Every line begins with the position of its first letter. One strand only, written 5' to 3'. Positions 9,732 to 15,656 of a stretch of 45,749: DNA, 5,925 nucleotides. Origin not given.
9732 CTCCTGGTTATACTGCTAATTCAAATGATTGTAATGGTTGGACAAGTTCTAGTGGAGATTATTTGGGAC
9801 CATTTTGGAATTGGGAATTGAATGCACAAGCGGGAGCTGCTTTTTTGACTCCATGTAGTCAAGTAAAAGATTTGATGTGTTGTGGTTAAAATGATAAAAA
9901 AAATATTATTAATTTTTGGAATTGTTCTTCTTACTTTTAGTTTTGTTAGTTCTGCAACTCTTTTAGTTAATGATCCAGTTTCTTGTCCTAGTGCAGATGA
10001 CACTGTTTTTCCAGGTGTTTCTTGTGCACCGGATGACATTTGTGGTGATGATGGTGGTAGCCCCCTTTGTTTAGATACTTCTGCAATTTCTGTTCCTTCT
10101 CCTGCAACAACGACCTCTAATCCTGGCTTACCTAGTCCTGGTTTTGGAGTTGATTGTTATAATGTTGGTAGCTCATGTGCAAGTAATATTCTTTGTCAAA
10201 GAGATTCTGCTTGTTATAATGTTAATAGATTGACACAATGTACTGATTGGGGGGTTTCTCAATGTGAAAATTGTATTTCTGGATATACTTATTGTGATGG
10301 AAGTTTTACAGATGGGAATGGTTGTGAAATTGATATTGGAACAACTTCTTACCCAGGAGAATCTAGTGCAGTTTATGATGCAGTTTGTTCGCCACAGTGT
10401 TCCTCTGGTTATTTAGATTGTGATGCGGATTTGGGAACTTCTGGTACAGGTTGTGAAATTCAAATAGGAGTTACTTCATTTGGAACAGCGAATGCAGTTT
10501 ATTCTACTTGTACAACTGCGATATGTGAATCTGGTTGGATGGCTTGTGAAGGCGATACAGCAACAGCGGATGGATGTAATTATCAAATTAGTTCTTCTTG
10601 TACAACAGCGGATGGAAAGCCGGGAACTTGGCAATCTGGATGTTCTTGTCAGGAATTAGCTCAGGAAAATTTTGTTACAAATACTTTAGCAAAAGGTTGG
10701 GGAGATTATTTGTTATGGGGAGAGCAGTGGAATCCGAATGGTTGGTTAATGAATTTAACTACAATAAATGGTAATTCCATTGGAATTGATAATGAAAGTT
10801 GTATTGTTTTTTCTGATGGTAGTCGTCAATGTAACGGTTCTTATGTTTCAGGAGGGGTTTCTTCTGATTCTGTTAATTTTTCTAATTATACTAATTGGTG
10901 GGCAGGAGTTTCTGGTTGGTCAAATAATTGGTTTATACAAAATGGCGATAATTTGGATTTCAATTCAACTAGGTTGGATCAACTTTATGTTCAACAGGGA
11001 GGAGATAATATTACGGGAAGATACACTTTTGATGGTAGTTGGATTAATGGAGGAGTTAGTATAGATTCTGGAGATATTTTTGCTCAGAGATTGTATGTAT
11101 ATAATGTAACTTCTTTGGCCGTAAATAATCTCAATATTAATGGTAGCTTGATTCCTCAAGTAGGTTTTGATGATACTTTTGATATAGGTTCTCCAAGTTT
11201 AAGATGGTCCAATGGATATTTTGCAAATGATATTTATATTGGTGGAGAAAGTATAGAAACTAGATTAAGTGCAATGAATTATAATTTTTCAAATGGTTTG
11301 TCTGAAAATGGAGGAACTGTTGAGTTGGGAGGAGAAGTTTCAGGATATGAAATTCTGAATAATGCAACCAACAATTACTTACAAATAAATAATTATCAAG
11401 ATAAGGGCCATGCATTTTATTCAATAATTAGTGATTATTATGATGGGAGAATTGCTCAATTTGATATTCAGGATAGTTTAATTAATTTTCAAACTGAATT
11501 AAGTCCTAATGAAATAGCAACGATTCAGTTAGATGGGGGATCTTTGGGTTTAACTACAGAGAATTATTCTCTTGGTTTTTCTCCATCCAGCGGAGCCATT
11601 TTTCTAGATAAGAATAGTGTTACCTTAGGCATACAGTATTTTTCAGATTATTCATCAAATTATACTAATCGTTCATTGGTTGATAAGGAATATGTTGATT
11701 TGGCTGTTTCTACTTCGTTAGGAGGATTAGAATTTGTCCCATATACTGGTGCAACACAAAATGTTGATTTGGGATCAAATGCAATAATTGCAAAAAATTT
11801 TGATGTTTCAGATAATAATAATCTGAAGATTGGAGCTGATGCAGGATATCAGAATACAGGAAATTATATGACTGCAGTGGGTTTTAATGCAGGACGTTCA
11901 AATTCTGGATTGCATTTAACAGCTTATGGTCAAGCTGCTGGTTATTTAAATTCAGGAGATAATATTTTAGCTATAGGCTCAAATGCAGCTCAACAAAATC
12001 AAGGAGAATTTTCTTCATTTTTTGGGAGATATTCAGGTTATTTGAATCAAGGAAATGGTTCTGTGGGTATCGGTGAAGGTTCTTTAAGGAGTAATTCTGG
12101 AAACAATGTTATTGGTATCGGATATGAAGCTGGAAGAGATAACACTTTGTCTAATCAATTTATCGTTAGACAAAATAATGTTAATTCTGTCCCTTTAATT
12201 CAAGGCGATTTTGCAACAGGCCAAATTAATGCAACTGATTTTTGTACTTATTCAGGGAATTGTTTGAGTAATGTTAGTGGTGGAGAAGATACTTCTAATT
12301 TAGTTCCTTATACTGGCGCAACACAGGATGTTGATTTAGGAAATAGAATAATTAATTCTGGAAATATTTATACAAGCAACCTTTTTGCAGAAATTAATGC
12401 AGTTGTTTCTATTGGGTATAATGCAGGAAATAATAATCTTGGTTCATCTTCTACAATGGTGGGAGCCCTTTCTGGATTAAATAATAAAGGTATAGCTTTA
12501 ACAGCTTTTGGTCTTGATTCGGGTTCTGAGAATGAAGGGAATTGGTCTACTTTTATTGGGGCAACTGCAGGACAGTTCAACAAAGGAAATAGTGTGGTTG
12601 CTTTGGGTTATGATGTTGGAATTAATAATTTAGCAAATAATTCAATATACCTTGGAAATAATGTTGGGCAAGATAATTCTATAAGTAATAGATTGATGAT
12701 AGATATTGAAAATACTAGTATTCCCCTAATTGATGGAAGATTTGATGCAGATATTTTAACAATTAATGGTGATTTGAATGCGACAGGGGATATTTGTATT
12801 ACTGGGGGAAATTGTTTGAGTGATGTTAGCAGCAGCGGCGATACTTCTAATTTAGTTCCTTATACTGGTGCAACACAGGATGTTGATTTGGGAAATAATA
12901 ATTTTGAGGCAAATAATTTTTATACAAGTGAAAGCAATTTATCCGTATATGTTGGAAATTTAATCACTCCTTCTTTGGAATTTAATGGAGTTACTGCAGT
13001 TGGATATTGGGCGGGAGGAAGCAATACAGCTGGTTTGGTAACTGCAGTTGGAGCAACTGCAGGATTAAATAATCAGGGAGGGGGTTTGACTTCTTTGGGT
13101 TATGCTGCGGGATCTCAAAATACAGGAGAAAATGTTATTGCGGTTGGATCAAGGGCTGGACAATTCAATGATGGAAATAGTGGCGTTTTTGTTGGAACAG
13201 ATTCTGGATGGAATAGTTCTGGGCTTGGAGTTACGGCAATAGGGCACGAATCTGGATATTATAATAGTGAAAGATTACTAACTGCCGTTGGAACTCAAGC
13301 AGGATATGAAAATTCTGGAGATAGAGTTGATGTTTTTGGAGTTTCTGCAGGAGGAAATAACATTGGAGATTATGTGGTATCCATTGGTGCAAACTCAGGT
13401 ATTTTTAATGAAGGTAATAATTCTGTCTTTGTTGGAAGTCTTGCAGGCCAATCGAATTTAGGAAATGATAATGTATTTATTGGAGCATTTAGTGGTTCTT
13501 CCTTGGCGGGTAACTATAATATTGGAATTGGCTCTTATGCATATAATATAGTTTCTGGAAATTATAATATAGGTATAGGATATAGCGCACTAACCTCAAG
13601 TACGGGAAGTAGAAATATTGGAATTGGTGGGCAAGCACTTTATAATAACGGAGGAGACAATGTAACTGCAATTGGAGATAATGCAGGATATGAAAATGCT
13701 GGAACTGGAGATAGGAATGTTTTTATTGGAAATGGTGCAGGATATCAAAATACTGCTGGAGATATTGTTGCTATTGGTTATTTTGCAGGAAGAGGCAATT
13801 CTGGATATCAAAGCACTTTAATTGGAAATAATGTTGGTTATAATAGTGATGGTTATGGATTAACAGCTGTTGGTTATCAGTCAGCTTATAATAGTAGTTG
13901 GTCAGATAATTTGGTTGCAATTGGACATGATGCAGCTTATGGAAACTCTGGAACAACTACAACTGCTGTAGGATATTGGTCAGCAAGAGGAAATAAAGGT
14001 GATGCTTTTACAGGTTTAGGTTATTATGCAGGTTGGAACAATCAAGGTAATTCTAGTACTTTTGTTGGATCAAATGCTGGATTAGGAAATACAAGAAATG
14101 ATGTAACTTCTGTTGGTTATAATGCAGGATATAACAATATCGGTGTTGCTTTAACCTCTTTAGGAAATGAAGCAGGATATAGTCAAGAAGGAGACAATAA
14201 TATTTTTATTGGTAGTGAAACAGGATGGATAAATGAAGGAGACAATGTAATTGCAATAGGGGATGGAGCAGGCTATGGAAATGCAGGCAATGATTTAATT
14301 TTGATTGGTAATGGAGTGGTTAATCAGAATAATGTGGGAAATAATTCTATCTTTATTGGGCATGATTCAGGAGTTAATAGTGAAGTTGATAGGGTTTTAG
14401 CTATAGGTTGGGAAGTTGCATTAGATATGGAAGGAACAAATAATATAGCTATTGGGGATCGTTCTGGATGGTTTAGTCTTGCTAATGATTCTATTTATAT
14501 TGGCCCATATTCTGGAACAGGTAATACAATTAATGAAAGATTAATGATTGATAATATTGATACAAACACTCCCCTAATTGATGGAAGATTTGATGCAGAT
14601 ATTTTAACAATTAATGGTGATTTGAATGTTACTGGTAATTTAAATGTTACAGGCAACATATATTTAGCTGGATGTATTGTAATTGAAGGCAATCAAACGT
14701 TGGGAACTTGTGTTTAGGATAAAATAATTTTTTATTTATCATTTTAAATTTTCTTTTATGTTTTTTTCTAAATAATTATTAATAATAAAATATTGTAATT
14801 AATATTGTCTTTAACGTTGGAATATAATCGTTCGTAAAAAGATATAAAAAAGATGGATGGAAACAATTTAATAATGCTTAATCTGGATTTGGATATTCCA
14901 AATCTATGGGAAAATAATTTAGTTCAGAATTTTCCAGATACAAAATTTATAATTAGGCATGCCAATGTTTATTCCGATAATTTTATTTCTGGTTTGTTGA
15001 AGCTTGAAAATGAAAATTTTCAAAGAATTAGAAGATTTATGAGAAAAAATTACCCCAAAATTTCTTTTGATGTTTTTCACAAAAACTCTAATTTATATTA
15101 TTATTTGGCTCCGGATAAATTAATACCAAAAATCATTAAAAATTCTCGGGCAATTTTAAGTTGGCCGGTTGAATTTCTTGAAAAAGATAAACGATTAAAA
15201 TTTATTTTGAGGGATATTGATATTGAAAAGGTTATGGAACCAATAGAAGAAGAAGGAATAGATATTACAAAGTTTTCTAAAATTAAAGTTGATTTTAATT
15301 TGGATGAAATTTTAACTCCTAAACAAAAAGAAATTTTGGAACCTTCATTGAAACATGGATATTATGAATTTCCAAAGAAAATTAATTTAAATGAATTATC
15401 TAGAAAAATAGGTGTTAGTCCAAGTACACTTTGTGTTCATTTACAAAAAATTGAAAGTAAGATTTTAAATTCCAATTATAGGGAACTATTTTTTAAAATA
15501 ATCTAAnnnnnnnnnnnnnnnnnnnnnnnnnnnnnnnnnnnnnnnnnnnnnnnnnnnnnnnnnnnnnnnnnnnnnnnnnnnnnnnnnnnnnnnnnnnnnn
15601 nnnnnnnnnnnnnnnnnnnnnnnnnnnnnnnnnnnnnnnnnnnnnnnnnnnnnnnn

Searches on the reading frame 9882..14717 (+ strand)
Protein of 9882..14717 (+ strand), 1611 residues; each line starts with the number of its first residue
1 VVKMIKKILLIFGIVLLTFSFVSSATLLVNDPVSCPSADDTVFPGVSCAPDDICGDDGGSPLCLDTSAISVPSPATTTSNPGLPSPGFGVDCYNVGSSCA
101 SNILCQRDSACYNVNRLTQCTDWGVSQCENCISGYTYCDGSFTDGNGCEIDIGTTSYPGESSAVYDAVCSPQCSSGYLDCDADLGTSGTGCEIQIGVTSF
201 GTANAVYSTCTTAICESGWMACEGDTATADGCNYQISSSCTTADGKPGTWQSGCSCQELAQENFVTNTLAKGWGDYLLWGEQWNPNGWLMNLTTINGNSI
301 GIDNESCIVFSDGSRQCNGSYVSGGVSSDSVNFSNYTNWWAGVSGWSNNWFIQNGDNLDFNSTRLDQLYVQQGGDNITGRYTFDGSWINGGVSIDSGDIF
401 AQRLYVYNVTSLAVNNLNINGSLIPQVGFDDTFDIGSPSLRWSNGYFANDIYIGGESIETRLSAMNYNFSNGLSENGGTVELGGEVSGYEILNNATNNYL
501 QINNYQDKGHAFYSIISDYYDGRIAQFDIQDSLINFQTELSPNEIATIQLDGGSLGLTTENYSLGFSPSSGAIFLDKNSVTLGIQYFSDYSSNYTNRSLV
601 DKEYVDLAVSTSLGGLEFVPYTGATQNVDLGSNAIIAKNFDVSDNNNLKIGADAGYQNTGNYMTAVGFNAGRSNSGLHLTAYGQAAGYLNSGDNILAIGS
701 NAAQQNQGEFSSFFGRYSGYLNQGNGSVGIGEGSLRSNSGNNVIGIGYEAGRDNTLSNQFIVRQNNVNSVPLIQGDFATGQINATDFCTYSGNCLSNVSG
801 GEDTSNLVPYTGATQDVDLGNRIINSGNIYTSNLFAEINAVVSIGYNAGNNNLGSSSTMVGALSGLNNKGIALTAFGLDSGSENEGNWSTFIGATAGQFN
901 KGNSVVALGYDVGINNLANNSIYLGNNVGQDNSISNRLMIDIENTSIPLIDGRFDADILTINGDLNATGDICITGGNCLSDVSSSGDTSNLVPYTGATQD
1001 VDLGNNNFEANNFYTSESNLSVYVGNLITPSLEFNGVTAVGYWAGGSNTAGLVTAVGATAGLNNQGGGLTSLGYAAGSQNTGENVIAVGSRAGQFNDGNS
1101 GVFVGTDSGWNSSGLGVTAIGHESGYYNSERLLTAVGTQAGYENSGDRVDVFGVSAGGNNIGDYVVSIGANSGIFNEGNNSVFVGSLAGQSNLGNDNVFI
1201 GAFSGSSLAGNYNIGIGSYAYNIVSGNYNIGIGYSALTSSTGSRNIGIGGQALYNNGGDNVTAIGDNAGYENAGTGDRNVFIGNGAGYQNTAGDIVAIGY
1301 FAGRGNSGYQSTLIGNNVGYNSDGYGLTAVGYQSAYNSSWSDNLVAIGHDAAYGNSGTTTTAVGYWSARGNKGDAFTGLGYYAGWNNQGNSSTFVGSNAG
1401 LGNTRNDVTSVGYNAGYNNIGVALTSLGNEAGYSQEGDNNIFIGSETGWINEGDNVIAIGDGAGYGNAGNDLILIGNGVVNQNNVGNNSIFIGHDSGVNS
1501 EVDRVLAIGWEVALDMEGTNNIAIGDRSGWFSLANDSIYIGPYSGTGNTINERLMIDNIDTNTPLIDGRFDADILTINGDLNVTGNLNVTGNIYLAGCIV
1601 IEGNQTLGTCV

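Call 56: search_protein_families(library=pfam, proteins=[window:9882-14717:+], max_evalue=0.01)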
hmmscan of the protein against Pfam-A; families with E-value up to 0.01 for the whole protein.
window:9882-14717:+ (1611 aa): 1 family
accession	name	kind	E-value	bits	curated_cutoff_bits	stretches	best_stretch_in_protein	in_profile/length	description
PF21575.2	DsbA_N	-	0.0046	17.3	27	0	1555-1576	26-47/61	DsbA, N-terminal domain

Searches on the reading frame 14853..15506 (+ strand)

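Call 56: search_protein_families(library=pfam, proteins=[window:14853-15506:+], max_evalue=0.01)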
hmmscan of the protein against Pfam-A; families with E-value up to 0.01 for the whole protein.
window:14853-15506:+ (217 aa): 1 family
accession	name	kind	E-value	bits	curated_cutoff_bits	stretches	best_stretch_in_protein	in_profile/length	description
PF04967.18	HTH_10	-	3.4e-16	59.2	23.1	1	154-205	1-52/53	HTH DNA binding domain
